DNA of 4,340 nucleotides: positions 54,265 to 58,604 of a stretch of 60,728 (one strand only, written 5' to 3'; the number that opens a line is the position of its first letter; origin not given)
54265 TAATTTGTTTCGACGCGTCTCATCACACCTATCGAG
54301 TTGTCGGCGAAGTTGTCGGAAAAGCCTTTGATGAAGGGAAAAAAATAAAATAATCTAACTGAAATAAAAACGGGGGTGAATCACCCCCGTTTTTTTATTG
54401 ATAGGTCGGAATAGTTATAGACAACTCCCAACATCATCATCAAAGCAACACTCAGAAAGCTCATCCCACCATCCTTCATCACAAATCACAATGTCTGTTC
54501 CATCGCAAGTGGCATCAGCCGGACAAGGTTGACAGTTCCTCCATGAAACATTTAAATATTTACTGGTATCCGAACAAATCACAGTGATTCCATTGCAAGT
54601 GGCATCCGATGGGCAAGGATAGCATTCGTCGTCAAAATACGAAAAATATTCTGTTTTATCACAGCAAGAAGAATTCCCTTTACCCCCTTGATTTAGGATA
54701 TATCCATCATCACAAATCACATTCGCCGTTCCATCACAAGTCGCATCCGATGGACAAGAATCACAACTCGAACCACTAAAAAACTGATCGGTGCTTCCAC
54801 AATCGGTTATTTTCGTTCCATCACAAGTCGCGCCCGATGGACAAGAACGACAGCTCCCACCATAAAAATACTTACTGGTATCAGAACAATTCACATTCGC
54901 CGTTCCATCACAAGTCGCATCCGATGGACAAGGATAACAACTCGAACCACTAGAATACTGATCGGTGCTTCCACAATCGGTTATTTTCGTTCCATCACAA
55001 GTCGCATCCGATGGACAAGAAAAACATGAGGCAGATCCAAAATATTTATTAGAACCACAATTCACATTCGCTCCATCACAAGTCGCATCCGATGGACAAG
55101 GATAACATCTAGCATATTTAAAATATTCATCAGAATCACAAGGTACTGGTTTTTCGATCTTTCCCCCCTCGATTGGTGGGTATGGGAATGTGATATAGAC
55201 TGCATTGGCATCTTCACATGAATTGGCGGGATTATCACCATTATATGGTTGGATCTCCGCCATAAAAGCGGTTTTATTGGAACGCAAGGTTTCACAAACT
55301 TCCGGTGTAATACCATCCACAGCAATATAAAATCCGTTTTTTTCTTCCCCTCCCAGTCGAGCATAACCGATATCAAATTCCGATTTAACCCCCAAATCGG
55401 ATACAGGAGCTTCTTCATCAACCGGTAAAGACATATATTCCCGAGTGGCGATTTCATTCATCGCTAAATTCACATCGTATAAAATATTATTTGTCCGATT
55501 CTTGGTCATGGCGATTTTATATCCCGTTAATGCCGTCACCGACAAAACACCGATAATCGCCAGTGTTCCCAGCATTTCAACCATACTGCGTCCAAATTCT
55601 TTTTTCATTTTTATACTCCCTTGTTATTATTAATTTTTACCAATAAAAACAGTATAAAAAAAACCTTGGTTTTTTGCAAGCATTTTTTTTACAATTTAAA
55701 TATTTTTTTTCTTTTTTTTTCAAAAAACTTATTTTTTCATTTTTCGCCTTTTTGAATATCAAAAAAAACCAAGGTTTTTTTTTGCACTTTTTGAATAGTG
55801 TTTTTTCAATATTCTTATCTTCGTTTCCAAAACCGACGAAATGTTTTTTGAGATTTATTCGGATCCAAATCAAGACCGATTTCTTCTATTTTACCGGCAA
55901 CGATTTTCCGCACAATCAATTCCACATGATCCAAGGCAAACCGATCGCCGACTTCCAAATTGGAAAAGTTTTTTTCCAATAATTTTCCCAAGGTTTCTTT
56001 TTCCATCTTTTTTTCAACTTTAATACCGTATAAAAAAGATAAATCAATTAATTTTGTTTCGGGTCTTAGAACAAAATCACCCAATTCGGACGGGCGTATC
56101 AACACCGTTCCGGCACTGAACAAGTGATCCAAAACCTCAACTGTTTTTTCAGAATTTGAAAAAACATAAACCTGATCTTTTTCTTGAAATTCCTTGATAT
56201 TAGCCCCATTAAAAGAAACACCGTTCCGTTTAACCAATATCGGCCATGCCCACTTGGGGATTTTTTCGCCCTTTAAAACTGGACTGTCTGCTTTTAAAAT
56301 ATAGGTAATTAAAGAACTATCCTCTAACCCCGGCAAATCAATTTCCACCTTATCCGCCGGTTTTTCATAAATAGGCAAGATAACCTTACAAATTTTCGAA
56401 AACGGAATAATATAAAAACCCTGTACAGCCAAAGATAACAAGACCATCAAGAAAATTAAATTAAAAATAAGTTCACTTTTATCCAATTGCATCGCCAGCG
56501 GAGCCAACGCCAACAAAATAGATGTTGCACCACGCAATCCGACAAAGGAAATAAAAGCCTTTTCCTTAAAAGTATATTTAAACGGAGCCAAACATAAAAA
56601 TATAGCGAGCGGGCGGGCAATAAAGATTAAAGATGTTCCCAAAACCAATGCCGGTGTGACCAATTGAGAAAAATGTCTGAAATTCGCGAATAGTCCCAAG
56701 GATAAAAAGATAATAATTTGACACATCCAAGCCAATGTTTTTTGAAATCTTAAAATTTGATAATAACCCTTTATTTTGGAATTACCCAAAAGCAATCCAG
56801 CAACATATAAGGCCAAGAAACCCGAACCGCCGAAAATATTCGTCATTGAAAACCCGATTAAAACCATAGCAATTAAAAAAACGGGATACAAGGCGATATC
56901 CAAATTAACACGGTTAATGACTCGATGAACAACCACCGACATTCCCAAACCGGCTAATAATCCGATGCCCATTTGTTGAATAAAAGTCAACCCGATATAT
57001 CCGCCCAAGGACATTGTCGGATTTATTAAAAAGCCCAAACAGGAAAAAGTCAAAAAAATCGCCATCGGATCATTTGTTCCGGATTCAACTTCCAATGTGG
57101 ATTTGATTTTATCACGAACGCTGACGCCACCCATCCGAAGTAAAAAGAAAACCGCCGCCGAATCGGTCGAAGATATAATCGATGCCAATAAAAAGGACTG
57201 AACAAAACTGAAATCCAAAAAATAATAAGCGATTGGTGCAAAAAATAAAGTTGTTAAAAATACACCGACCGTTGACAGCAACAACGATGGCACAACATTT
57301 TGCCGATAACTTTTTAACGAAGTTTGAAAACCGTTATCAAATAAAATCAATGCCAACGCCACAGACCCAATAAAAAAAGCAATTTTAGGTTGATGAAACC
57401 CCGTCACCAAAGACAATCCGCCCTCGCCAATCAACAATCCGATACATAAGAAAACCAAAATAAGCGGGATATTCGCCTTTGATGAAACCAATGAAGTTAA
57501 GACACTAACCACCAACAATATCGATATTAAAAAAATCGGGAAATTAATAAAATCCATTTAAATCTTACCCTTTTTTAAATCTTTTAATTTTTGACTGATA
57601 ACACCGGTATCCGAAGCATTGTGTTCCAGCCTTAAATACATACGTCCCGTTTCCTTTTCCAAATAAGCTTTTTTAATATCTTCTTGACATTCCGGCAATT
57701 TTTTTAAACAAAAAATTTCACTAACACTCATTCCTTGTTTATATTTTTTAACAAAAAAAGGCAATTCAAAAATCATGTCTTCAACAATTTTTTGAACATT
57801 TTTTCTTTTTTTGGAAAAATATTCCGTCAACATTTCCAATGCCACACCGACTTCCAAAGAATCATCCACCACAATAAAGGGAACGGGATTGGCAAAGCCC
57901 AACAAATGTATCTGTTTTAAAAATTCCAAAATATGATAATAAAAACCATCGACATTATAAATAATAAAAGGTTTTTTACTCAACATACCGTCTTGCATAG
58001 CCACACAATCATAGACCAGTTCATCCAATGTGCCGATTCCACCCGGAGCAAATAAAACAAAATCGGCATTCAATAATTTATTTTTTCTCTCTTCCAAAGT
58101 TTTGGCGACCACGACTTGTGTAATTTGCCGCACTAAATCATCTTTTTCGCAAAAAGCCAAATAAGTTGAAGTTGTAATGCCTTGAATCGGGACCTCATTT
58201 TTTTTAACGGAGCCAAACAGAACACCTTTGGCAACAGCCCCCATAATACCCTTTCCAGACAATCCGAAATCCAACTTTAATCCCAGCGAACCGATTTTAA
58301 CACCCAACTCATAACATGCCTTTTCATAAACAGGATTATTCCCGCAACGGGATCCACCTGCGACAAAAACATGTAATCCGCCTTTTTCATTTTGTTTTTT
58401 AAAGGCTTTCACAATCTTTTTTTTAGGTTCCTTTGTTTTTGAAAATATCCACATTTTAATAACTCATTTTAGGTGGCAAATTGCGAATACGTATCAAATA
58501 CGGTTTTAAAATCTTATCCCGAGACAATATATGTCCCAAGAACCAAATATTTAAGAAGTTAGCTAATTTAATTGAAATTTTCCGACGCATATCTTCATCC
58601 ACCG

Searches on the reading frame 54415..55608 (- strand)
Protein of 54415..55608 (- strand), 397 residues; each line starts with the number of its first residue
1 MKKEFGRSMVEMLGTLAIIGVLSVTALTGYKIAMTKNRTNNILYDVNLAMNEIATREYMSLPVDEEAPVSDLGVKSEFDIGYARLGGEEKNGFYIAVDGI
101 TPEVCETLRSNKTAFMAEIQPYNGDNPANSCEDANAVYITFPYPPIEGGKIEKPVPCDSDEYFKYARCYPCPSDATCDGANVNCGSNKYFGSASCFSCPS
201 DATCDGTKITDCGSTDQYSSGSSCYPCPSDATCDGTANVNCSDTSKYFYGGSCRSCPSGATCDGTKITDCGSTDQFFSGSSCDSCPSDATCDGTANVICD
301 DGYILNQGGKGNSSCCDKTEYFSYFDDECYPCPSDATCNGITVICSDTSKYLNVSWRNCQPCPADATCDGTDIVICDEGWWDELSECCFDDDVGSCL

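Call 14: search_protein_families(library=pfam, proteins=[window:54415-55608:-], max_evalue=0.01)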
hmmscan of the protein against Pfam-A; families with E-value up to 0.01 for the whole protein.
window:54415-55608:- (397 aa): 2 families
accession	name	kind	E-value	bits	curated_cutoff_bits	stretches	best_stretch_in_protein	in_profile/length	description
PF09402.16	MSC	-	4.3e-08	33.4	29.7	1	281-307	50-76/337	Man1-Src1p-C-terminal domain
PF24634.1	DUF7631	-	0.0017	19.2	27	0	251-264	4-17/50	Domain of unknown function (DUF7631)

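Call 16: find_encoding_contigs(protein=window:54415-55608:-, flank=3000, max_places=10)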
Protein window:54415-55608:- (397 aa): no gene with exactly this product is on record in the collection.

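Call 51: search_protein_families(library=ncbifam, proteins=[window:54415-55608:-], max_evalue=0.01)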
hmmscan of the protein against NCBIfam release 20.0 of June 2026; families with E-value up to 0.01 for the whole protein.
window:54415-55608:- (397 aa): 0 families

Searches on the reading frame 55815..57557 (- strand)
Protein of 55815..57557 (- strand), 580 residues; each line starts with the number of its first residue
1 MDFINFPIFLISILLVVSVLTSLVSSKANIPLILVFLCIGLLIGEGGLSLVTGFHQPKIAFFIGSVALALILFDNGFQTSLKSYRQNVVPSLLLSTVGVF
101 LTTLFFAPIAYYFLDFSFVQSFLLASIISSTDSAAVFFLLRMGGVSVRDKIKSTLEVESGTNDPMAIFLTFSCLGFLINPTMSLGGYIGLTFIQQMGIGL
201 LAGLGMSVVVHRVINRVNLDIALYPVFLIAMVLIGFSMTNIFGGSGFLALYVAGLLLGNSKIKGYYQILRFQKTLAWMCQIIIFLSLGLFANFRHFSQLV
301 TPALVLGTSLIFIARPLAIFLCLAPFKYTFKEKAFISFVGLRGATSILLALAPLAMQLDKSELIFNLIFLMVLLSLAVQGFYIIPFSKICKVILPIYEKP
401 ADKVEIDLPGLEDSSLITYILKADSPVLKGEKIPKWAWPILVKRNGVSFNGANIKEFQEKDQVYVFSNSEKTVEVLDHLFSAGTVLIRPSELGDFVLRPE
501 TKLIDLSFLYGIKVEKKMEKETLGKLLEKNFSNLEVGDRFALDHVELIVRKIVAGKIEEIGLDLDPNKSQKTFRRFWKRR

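Call 14: search_protein_families(library=pfam, proteins=[window:55815-57557:-], max_evalue=0.01)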
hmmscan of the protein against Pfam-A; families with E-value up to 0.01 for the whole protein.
window:55815-57557:- (580 aa): 1 family
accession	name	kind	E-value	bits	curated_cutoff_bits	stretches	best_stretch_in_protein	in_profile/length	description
PF00999.27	Na_H_Exchanger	-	1.5e-45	156.2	26.2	1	17-386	3-372/375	Sodium/hydrogen exchanger, transmembrane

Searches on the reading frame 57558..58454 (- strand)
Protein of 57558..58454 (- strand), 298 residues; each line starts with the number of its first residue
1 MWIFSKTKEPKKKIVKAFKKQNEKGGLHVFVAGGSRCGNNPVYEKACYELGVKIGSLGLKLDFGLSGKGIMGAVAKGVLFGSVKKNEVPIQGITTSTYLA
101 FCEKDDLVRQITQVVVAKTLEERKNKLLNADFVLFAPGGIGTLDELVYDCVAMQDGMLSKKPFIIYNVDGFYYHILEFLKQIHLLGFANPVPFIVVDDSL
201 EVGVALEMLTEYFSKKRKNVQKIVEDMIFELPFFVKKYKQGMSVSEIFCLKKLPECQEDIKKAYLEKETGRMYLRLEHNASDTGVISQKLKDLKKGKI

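Call 28: search_protein_families(library=pfam, proteins=[window:57558-58454:-], max_evalue=0.001)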
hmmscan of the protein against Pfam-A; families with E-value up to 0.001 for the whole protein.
window:57558-58454:- (298 aa): 2 families
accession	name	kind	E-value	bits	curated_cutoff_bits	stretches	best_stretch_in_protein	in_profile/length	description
PF03641.19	Lysine_decarbox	-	2.2e-16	60.7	27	1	71-188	1-110/131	Possible lysine decarboxylase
PF18306.6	LDcluster4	-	0.00023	21.3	26.3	1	29-147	4-111/151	SLOG cluster4 family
